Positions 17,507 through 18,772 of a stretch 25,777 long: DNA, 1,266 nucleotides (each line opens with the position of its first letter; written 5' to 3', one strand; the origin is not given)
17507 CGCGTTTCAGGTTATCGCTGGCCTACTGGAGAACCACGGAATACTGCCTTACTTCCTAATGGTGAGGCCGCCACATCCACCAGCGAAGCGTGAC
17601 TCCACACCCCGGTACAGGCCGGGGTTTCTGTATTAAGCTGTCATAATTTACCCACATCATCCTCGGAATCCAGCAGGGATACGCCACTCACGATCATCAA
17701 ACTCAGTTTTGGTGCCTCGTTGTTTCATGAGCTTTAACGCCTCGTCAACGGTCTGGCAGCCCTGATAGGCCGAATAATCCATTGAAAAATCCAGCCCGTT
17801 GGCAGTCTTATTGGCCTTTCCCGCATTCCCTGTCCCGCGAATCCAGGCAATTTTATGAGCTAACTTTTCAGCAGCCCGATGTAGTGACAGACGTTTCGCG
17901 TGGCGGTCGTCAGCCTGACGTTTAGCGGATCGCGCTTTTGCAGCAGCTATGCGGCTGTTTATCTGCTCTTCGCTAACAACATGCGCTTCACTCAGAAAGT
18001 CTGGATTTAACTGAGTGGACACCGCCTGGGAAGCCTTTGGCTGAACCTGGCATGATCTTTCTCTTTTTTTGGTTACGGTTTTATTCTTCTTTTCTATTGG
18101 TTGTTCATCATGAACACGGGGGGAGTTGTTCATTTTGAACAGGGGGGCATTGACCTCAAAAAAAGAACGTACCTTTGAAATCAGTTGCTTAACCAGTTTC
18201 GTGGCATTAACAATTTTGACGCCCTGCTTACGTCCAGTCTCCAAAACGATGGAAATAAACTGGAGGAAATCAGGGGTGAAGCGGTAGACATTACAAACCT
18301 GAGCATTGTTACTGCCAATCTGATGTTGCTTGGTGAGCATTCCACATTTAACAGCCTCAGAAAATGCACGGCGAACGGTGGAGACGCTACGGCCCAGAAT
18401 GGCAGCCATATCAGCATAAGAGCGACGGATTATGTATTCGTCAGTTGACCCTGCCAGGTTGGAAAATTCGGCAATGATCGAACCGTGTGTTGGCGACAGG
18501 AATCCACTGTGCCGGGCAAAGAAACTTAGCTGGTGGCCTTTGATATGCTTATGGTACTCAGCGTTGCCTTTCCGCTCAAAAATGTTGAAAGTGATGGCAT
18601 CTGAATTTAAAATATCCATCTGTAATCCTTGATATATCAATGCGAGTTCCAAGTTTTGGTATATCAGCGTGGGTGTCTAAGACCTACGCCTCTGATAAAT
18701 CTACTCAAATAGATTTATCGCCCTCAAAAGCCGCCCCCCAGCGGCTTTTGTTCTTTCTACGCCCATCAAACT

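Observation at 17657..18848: Rep-like HTH protein preceded by a perfect 22-bp palindrome and an operator-like motif: candidate lytic replicon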

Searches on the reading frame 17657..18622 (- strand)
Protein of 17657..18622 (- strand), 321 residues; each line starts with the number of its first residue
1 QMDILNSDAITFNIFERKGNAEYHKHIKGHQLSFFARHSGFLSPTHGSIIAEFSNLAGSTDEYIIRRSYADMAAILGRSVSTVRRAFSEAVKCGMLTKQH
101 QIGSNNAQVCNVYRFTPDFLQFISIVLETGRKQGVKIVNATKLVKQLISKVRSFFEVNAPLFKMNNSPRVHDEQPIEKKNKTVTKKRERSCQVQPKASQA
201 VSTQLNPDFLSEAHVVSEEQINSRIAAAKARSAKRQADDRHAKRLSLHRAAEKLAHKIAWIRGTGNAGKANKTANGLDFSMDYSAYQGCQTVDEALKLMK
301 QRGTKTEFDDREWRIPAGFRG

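Call 5: search_protein_families(library=pfam, proteins=[window:17657-18622:-], max_evalue=0.1)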
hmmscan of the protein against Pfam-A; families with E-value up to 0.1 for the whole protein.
window:17657-18622:- (321 aa): 4 families
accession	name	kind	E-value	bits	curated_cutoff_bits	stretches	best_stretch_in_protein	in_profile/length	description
PF08281.18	Sigma70_r4_2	-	0.0022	18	25.7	1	68-92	28-52/54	Sigma-70, region 4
PF13730.12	HTH_36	-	0.012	15.8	25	1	68-94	27-53/55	Helix-turn-helix domain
PF13545.12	HTH_Crp_2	-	0.031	14.7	27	0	65-100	21-57/70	Crp-like helix-turn-helix domain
PF20432.4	Xre-like-HTH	-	0.062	14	25.8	0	68-85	25-42/63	Antitoxin Xre-like helix-turn-helix domain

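Call 6: search_protein_families(library=phrogs, proteins=[window:17657-18622:-], max_evalue=0.01)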
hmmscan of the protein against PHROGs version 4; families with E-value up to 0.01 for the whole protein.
window:17657-18622:- (321 aa): 6 families
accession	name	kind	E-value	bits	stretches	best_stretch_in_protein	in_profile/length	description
phrog_2418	-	unknown function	6.7e-93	312.3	1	16-321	7-291/291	-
phrog_8046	-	unknown function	3.4e-64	217.3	1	11-194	2-185/192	-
phrog_7057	-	unknown function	7.4e-26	91.4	1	222-321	2-89/89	-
phrog_391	-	DNA, RNA and nucleotide metabolism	1.5e-06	29.1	1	61-205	32-163/298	replication initiation O-like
phrog_270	-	DNA, RNA and nucleotide metabolism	4.4e-06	27.3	1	54-199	57-181/383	replication initiation protein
phrog_345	-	DNA, RNA and nucleotide metabolism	0.0015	19.2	1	58-204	59-167/297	replication initiation O-like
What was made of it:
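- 17657..18619 (-): repL: lytic replication initiator, 320 aa. It has an N-terminal winged-helix domain (residues ~20-160), a disordered linker (~164-213), a long basic helix (217-262) and a conserved C-terminal IPAGFRG. PHROG 2418 at E 7e-93 and weak 'replication initiation O-like' PHROGs: call 6.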

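Call 9: search_protein_families(library=ncbifam, proteins=[window:17657-18622:-], max_evalue=0.01)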
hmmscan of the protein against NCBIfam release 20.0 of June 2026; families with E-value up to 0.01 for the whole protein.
window:17657-18622:- (321 aa): 0 families

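Call 10: search_dna_similar(query=window:17657-18622:-, collection=phages, mode=protein, max_rows=40, rows=spread)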
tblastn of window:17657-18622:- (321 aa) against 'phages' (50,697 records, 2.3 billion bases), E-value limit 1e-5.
Records with a match: 23; places in all: 23; records where one place covers at least 80% of the query: 22.
Best place of each record, by identity: 60-80% 2; <60% 21.
By first word of the organism name: Escherichia 18; Salmonella 2; Enterobacteria 2; Punavirus 1.
By host as written in the record: Escherichia coli 8; - 7; Escherichia coli C600 2; Salmonella enterica subsp. enterica serovar Indiana J46 2; Escherichia sp. STEC O157 2; Escherichia coli strain MG1655 Z1 1; Escherichia coli MC1061 1.
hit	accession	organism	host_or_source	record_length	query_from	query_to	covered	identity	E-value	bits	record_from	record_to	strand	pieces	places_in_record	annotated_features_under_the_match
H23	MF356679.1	Escherichia phage D6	Escherichia coli C600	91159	2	321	100%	64.7%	4e-129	411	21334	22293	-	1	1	lytic replication protein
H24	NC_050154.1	Escherichia phage D6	Escherichia coli C600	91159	2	321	100%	64.7%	4e-129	411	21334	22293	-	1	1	lytic replication protein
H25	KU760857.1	Salmonella phage SJ46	Salmonella enterica subsp. enterica ...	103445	29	321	91%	30.4%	2e-19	95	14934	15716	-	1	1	repL: replication protein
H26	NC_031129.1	Salmonella phage SJ46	Salmonella enterica subsp. enterica ...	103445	29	321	91%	30.4%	2e-19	95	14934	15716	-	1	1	repL: replication protein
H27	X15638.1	Escherichia phage P1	-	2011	29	321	91%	29.7%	2e-21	100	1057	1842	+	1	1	unnamed protein product; repL orf; alternate (x2)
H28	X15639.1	Escherichia phage P1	-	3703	29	321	91%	29.7%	3e-21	100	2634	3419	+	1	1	repL: essential to replication protein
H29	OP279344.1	Escherichia phage P1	Escherichia coli strain MG1655 Z1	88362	29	321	91%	29.7%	3e-21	100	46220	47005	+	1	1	repL: RepL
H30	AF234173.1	Escherichia phage P1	-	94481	29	321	91%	29.7%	3e-21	100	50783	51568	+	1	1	99 pct identical (5 gaps) to fragment of P1 sequence deposited as ... | 99 pct idential (2 gaps) to region of repL of P1 in P1 based cloning ... | 99 pct identical (6 gaps) to region of repL of P1 in P1 based vector ... | 99 pct identical (0 gaps) to repL region of P1 in vector pSCANS-BNL ... | repL: RepL | and 4 other names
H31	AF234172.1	Escherichia phage P1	-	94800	29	321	91%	29.7%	3e-21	100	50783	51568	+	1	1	99 pct identical (5 gaps) to fragment of P1 sequence deposited as ... | 99 pct idential (2 gaps) to region of repL of P1 in P1 based cloning ... | 99 pct identical (6 gaps) to region of repL of P1 in P1 based vector ... | 99 pct identical (0 gaps) to repL region of P1 in vector pSCANS-BNL ... | repL: RepL | and 4 other names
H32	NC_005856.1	Escherichia phage P1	Escherichia coli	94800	29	321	91%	29.7%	3e-21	100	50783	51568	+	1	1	99 pct identical (5 gaps) to fragment of P1 sequence deposited as ... | 99 pct idential (2 gaps) to region of repL of P1 in P1 based cloning ... | 99 pct identical (6 gaps) to region of repL of P1 in P1 based vector ... | 99 pct identical (0 gaps) to repL region of P1 in vector pSCANS-BNL ... | repL: RepL | and 4 other names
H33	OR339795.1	Escherichia phage phi456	Escherichia coli MC1061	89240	29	321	91%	29.2%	1e-22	104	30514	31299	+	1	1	RepL | hypothetical protein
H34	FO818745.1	Escherichia phage RCS47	Escherichia coli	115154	29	321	91%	29.0%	9e-22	101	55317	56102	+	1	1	repL: Replication protein repL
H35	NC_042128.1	Escherichia phage RCS47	Escherichia coli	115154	29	321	91%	29.0%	9e-22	101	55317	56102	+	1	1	repL: Replication protein repL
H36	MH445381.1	Escherichia phage P1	Escherichia coli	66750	29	321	91%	28.8%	5e-22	102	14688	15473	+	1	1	RepL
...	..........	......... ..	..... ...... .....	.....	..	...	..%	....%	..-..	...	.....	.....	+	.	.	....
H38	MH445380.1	Escherichia phage P1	Escherichia coli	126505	29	321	91%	28.8%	5e-22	102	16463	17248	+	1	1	RepL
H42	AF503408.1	Enterobacteria phage P7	-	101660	29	321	91%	28.5%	3e-21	100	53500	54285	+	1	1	repL: RepL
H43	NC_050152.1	Enterobacteria phage P7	-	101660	29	321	91%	28.5%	3e-21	100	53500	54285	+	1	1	repL: RepL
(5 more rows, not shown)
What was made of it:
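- On P1 RepL family of lytic replication initiators (Pfam PF26868 Phage_P1_RepL): tblastn gives E 2e-21 to 1e-22, 28-30% identity and 91% coverage to P1, P7 and RCS47 repL (call 10).
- Closest known: Phage P1 lytic replicon. Same: The initiator is homologous over its full length (call 10).
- tblastn to P1, P7, SJ46 and RCS47 repL gives E 1e-22 to 2e-19 at 91% coverage; identity to D6 orf20 is 65% (call 10).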

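Call 13: get_annotated_region(hit=H23, flank=6000)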
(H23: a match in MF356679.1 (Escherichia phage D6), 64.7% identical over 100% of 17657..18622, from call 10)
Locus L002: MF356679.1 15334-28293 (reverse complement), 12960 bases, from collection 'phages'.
description: Escherichia phage D6, complete genome.
organism: Escherichia phage D6 (NCBI taxid 2014434)
taxonomy: Viruses; Duplodnaviria; Heunggongvirae; Uroviricota; Caudoviricetes
host: Escherichia coli C600; source: -; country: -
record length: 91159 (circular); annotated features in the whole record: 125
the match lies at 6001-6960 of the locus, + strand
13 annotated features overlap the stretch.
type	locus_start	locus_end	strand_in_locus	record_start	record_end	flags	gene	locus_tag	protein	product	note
CDS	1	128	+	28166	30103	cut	-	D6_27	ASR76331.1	hypothetical protein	similar to P1 gene darA; orf27 protein; defense against restriction and head assembly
CDS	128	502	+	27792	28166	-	-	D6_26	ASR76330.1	defense against restriction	similar to P1 gene ddrA; orf26 protein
CDS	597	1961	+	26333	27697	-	-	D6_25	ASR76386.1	hypothetical protein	similar to P1 gene ddrB; orf25 protein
CDS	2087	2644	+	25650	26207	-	-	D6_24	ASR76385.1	hypothetical protein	orf24 protein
CDS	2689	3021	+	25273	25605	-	-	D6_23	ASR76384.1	hypothetical protein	orf23 protein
CDS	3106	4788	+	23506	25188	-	-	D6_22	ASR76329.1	portal protein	similar to P1 gene prt; orf22 protein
CDS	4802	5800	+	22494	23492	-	-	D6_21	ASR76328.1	head processing protease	similar to P1 gene pro; orf21 protein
CDS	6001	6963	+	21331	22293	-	-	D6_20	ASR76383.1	lytic replication protein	similar to P1 gene repL; orf20 protein; lytic replication, initiator of replication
CDS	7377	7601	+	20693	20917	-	-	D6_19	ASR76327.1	inhibition of cell division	similar to P1 gene icd; orf19 protein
CDS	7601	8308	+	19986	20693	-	-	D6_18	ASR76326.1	putative anti-repressor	similar to HK97 Roi protein; orf18 protein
CDS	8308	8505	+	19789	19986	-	-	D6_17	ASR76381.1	hypothetical protein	orf17 protein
CDS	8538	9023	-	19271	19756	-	-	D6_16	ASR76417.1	putative peptidoglycan hydrolase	orf16 protein; similar to orf24 protein of phage PP101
CDS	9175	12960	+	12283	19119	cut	-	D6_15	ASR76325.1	defense against restriction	similar to P1 gene darB; orf15 protein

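Call 14: get_annotated_region(hit=H32, flank=3000)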
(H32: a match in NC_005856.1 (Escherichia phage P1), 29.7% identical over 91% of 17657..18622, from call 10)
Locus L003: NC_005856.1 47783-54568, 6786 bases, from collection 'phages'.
description: Enterobacteria phage P1, complete genome.
organism: Escherichia phage P1 (NCBI taxid 2886926)
taxonomy: Viruses; Duplodnaviria; Heunggongvirae; Uroviricota; Caudoviricetes; Punavirus; Punavirus P1
host: Escherichia coli; source: -; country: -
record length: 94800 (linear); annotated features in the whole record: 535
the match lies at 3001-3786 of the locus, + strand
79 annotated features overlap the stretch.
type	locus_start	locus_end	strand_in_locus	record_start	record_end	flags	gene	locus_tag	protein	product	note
misc_feature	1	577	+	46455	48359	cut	-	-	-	-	98 pct identical (11 gaps) to fragment of P1 sequence deposited as locus PP1SIM in GenBank Accession Number M34382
CDS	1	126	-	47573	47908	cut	simB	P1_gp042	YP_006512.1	SimB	putative superimmunity accessory function; 100 pct identical to predicted product of orf1 of P1 sim region PID:g419396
CDS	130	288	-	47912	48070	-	simA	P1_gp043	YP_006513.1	SimA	putative superimmunity accessory function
regulatory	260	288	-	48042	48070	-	-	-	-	promoter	predicted sigma 70 promoter PsimB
regulatory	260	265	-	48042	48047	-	-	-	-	minus_10_signal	PsimB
regulatory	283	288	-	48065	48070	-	-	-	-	minus_35_signal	PsimB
misc_feature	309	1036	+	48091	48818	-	-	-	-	-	99 pct identical (0 gaps) to fragment of P1 sequence deposited as locus S61175 in GenBank Accession Number S61175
misc_feature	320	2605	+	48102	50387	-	-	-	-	-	99 pct identical (0 gaps) to fragment of P1 sequence deposited as locus P1IMMUNIY in GenBank Accession Number X17512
regulatory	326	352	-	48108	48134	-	-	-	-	promoter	predicted sigma 70 promoter PsimA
regulatory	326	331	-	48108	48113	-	-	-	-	minus_10_signal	PsimA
regulatory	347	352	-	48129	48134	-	-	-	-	minus_35_signal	PsimA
protein_bind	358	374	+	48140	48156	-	-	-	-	phage repressor C1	monovalent C1-controlled operator Oc4; corresponds to former Op51; controls expression of c4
misc_feature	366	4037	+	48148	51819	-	-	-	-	-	99 pct identical (5 gaps) to fragment of P1 sequence deposited as locus PP1REPLG in GenBank Accession Number X15639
regulatory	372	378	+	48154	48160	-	-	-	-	minus_35_signal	P2c4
regulatory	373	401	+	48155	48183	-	-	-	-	promoter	sigma 70 promoter P2c4; corresponds to former P51a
misc_feature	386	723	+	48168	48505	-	-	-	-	-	100 pct identical (0 gaps) to fragment of P1 sequence deposited as locus PP1C4 in GenBank Accession Number M16568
misc_RNA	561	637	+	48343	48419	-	c4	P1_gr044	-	C4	-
CDS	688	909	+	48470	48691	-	icd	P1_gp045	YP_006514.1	host cell division inhibitor Icd-like protein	inhibitor of cell division; apparently required for expression of ant; predicted product 100 pct identical to ...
CDS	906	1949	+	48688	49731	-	ant1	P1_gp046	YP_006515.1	anti-repressor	product antagonizes C1 repression by formation of Ant1/Ant2/C1 complex; predicted product 27 aa longer than previously ...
CDS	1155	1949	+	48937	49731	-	ant2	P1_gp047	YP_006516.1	anti-repressor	product antagonizes C1 repression by formation of Ant1/Ant2/C1 complex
misc_feature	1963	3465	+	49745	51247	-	-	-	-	-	100 pct identical (0 gaps) to fragment of P1 sequence deposited as locus PP1LREP in GenBank Accession Number X15638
regulatory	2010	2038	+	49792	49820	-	-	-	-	promoter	sigma 70 promoter PkilA; corresponds to former P53; identical to P53 promoter at nt65..94 of P1 sequence fragment ...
CDS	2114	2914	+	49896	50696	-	kilA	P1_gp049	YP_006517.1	anti-repressor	product can kill host; 100 pct identical to previously predicted product of kilA gene of P1 Swissprot: KILA_BPP1; ...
misc_feature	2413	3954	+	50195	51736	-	-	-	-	-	99 pct idential (2 gaps) to region of repL of P1 in P1 based cloning vectors pCYPAC6 [GenBank Accession Number ...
misc_feature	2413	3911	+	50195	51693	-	-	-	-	-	99 pct identical (6 gaps) to region of repL of P1 in P1 based vector pYALTAC7 [GenBank Accession Number AB020028] at ...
misc_feature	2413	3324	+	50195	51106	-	-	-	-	-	99 pct identical (2 gaps) to region of repL of P1 in P1 based vector pPAC-ResQ [GenBank Accession Number AF123770] at ...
misc_feature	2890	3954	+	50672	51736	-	-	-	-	-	99 pct identical (0 gaps) to repL region of P1 in vector pSCANS-BNL [GenBank Accession Number AF191089] at nt 3230..4294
CDS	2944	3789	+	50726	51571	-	repL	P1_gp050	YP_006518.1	RepL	product acts to initiate replication at oriL that is internal to repL; 100 pct identical to previously predicted ...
misc_feature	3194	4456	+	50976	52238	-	-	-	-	-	98 pct identical to fragment of P1 sequence deposited as locus AF137370 in GenBank Accession Number AF137370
CDS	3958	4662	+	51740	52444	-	rlfA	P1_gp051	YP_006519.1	DUF3800 domain-containing protein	possibly associated with lytic replication; 51 pct identical to putative protein of Shewanella oneidensis (NP_719790, ...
regulatory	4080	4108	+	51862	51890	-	rlfA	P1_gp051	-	promoter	predicted sigma 70 promoter P4rlfB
regulatory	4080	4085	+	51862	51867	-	rlfA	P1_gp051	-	minus_35_signal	P4rlfB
regulatory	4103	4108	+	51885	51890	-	rlfA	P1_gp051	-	minus_10_signal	P4rlfB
regulatory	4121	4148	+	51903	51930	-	rlfA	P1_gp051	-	promoter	predicted sigma 70 promoter P3rlfB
regulatory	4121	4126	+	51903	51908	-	rlfA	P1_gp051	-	minus_35_signal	P3rlfB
regulatory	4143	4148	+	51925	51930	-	rlfA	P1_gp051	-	minus_10_signal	P3rlfB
regulatory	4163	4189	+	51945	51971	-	rlfA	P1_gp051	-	promoter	predicted sigma 70 promoter P2rlfB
regulatory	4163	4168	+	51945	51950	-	rlfA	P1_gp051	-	minus_35_signal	P2rlfB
regulatory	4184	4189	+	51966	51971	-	rlfA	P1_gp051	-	minus_10_signal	P2rlfB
CDS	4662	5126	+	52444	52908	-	rlfB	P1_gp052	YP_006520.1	replication protein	possibly associated with lytic replication; 40 pct identical to putative protein of S. oneidensis (NP_719789, 165 aa); ...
CDS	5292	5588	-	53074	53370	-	pmgF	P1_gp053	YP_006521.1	PmgF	putative morphogenetic function; region of aa 6-66 29 pct identical to region of aa 17-75 of putative protein of ...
CDS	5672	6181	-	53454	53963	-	bplB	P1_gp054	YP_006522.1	tail tube protein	putative baseplate structural protein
CDS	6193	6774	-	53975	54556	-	pmgG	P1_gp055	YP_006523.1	PmgG-like head morphogenesis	putative morphogenetic function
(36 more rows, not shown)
